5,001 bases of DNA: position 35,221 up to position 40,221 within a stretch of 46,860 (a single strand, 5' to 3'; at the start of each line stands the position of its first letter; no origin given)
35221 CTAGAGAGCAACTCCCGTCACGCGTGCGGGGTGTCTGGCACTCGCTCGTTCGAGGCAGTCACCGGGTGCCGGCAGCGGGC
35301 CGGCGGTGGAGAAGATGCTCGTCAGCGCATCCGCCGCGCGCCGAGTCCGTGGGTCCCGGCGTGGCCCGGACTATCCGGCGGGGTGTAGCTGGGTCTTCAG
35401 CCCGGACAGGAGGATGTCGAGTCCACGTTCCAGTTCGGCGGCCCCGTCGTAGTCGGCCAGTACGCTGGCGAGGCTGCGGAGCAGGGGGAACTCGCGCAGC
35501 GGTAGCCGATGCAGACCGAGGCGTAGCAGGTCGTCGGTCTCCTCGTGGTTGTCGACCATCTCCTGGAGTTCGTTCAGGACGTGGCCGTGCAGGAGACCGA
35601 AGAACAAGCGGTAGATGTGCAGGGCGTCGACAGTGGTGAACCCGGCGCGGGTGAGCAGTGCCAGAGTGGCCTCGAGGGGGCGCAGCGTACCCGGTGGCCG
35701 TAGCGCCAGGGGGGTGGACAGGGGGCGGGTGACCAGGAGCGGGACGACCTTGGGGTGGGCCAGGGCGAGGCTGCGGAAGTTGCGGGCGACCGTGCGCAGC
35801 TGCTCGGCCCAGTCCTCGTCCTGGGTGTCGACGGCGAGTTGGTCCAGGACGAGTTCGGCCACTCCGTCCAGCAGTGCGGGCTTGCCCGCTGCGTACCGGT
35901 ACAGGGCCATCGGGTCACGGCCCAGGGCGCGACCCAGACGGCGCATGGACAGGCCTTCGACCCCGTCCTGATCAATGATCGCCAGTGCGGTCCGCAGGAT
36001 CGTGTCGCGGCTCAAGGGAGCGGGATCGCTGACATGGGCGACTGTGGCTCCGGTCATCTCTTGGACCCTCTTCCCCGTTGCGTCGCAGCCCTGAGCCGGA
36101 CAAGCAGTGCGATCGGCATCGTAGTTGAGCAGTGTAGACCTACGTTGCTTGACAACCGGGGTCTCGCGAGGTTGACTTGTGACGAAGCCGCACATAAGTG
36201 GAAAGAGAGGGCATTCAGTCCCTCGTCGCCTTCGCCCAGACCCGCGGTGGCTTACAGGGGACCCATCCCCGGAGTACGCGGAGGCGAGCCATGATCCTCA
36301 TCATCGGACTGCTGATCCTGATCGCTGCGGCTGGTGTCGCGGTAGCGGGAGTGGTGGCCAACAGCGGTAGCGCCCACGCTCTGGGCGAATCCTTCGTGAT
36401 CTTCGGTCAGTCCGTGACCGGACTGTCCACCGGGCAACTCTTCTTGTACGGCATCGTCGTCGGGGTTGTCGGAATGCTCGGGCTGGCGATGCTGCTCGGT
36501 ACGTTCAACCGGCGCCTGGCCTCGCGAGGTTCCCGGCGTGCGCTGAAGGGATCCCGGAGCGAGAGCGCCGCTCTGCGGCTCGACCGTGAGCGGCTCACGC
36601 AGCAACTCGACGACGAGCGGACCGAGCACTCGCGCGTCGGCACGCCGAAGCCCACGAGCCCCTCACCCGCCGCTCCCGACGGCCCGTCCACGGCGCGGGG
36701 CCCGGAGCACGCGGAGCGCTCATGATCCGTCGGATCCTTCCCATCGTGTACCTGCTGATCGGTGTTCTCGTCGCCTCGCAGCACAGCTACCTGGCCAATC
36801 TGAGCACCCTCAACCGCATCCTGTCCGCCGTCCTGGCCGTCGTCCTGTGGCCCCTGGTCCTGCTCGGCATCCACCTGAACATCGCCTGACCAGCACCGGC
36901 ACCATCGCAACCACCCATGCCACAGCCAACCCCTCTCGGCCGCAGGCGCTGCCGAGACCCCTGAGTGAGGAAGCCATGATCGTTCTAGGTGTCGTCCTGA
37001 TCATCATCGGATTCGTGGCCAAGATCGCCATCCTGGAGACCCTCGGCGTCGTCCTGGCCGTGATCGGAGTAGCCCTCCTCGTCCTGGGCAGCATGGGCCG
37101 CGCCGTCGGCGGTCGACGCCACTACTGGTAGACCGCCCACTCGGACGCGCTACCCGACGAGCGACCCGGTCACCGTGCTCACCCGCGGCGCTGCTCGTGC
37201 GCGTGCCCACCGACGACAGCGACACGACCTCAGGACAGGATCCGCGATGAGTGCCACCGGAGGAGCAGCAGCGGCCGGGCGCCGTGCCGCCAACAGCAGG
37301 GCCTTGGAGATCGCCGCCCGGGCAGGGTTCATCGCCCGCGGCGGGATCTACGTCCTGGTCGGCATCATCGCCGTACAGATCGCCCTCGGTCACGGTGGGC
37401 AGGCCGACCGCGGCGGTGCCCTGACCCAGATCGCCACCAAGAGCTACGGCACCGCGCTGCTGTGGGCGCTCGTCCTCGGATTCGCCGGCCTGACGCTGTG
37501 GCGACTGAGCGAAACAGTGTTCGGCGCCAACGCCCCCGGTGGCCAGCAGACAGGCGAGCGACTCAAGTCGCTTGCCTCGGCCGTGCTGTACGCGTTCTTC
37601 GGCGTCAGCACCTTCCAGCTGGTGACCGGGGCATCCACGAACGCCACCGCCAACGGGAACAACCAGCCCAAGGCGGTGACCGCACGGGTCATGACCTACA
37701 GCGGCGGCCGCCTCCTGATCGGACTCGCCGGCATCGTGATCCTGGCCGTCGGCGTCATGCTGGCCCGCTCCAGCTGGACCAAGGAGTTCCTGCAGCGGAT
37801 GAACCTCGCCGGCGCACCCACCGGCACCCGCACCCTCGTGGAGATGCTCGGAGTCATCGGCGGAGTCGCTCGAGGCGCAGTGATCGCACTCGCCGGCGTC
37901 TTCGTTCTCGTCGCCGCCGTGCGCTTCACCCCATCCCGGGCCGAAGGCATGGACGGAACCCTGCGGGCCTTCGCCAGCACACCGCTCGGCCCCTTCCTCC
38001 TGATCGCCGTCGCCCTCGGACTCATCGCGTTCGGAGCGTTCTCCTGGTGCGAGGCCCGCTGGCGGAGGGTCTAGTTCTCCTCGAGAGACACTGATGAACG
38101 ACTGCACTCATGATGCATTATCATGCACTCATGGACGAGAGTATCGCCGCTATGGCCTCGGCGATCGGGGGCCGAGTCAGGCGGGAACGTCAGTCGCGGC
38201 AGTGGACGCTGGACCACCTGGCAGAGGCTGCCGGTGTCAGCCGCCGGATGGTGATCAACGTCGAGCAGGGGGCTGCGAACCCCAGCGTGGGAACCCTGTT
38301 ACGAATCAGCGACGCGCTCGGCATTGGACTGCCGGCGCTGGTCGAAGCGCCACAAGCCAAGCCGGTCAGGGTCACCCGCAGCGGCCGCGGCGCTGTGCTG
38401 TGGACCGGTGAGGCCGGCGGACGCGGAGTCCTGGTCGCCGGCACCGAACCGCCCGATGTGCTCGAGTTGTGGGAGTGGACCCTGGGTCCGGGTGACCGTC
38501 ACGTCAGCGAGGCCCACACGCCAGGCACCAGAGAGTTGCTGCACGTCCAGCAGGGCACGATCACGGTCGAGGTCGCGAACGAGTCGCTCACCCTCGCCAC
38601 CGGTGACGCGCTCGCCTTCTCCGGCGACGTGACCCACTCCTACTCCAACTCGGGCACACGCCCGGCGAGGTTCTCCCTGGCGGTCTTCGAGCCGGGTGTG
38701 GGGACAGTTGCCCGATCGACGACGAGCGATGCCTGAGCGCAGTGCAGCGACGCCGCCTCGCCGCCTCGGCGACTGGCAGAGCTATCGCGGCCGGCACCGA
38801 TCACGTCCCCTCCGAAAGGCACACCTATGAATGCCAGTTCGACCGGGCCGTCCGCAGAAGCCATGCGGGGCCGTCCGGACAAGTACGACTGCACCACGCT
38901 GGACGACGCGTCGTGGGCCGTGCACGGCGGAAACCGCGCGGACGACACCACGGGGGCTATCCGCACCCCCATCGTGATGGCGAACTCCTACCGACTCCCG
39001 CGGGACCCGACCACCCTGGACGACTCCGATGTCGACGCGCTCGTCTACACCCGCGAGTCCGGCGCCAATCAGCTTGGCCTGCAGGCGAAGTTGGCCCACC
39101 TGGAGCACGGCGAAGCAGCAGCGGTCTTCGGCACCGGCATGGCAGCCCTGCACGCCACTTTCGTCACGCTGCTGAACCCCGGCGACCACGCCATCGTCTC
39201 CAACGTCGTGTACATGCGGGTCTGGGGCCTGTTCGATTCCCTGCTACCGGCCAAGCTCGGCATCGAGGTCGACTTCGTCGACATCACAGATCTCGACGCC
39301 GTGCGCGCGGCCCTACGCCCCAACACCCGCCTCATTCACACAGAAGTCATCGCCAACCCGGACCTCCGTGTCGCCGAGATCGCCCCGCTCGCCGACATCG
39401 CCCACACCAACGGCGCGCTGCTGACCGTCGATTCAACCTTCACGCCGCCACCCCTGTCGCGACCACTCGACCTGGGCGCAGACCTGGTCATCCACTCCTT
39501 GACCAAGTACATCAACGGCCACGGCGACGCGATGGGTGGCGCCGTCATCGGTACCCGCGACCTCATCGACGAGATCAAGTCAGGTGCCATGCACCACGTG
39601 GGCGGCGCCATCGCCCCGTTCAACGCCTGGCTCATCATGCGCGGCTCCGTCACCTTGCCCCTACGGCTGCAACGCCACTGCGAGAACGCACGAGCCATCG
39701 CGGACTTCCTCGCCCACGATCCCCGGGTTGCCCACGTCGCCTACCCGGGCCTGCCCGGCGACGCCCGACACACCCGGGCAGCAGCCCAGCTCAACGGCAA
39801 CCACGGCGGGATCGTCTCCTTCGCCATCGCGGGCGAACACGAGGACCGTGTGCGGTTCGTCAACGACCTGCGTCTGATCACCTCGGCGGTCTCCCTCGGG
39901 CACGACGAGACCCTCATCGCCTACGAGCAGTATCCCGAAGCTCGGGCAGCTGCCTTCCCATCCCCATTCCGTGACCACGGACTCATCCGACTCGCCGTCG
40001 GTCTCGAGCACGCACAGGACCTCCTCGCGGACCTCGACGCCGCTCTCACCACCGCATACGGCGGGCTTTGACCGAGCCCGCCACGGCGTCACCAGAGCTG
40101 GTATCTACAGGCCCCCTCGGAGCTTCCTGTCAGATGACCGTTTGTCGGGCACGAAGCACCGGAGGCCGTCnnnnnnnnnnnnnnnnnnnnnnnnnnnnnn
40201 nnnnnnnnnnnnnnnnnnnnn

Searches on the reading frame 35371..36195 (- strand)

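Call 13: search_protein_families(library=pfam, proteins=[window:35371-36195:-], max_evalue=0.001)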
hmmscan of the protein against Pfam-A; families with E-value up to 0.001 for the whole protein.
window:35371-36195:- (274 aa): 3 families
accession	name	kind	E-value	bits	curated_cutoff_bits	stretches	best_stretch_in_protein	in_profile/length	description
PF02909.22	TetR_C_1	-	6.6e-16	58.9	21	1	125-269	5-145/146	Tetracyclin repressor-like, C-terminal domain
PF13305.11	TetR_C_33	-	3e-08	34.7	26.8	1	133-231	1-103/103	Tetracyclin repressor-like, C-terminal domain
PF00440.29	TetR_N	-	1.5e-06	28.3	24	1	66-110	1-45/47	Bacterial regulatory proteins, tetR family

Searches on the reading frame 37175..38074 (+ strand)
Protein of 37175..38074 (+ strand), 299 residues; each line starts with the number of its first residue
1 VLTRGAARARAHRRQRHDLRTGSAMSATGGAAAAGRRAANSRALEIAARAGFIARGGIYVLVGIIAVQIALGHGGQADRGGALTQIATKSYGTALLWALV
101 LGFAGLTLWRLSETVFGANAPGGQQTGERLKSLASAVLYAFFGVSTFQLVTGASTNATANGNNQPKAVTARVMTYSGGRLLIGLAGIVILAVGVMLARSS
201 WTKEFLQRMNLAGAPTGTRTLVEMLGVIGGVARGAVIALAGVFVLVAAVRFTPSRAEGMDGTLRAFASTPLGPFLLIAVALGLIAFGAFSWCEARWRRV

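Call 13: search_protein_families(library=pfam, proteins=[window:37175-38074:+], max_evalue=0.001)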
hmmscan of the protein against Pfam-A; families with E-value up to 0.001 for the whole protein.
window:37175-38074:+ (299 aa): 1 family
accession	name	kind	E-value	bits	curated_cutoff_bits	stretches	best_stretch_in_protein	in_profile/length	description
PF06724.16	DUF1206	-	1e-39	134.9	26.2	3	228-297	1-70/70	Domain of Unknown Function (DUF1206)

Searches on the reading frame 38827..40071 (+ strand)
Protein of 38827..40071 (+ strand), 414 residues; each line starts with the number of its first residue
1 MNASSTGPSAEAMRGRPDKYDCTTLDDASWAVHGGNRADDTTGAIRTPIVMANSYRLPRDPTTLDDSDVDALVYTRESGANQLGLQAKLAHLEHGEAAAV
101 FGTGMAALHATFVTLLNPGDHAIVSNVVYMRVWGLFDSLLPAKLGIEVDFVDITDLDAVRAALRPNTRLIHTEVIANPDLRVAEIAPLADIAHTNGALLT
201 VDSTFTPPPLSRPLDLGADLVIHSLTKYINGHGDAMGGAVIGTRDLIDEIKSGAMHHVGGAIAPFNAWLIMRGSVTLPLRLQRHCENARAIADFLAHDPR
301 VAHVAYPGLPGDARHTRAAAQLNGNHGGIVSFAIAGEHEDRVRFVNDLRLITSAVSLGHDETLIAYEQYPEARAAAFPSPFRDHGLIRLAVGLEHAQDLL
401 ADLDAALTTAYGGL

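Call 13: search_protein_families(library=pfam, proteins=[window:38827-40071:+], max_evalue=0.001)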
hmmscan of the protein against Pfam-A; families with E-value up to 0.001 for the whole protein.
window:38827-40071:+ (414 aa): 2 families
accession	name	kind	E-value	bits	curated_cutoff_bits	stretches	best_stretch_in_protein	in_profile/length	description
PF01053.26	Cys_Met_Meta_PP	-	8.8e-101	337.6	27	1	30-407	3-380/381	Cys/Met metabolism PLP-dependent enzyme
PF00266.25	Aminotran_5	-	0.00051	19.6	21.5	1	116-249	85-220/371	Aminotransferase class-V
